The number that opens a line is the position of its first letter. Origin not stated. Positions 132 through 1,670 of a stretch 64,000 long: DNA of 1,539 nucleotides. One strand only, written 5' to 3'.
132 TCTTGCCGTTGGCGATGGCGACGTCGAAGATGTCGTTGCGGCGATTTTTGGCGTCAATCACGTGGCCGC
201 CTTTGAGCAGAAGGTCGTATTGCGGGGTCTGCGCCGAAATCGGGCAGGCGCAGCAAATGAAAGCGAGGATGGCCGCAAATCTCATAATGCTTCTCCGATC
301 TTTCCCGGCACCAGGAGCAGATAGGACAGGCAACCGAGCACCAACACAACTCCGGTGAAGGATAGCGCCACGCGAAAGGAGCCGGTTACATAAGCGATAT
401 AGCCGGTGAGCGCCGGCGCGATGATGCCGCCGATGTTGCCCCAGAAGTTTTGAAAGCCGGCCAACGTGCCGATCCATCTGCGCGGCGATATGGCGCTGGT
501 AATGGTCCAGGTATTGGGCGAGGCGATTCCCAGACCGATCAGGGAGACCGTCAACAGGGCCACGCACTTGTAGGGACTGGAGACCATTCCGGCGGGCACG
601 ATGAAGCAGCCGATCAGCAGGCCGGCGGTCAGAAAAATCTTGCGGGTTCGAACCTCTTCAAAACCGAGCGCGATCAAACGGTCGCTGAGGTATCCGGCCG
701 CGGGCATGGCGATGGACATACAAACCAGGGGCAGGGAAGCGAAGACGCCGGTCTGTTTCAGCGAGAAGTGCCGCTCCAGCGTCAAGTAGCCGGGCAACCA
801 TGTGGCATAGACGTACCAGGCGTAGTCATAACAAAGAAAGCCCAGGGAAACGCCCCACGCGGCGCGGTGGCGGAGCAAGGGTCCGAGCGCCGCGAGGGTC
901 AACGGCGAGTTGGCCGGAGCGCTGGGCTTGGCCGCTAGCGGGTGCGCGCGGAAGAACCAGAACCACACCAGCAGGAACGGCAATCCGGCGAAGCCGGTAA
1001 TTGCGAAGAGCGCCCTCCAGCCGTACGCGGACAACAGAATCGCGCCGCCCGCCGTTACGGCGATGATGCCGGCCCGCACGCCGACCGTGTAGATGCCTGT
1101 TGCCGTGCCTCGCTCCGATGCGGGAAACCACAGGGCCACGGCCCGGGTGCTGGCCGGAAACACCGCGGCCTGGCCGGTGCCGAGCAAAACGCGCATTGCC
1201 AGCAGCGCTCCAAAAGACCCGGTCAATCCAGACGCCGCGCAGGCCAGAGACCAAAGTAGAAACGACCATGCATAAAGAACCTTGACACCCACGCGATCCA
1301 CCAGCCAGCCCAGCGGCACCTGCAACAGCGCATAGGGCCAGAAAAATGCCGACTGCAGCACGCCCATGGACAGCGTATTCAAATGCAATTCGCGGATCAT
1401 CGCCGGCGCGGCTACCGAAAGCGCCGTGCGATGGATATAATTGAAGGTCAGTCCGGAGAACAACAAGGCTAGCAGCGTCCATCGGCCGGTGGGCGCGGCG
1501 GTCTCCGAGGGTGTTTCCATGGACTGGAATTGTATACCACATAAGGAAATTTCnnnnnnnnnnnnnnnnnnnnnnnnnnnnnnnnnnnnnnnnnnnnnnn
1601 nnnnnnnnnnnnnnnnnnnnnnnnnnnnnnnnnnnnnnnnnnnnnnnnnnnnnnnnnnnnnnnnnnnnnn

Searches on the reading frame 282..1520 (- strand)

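Call 9: search_protein_families(library=pfam, proteins=[window:282-1520:-], max_evalue=0.001)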
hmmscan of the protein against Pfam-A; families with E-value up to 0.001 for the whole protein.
window:282-1520:- (412 aa): 1 family
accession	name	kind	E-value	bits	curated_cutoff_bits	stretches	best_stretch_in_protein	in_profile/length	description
PF07690.21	MFS_1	-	1.3e-56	192.5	33.4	1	20-369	1-347/347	Major Facilitator Superfamily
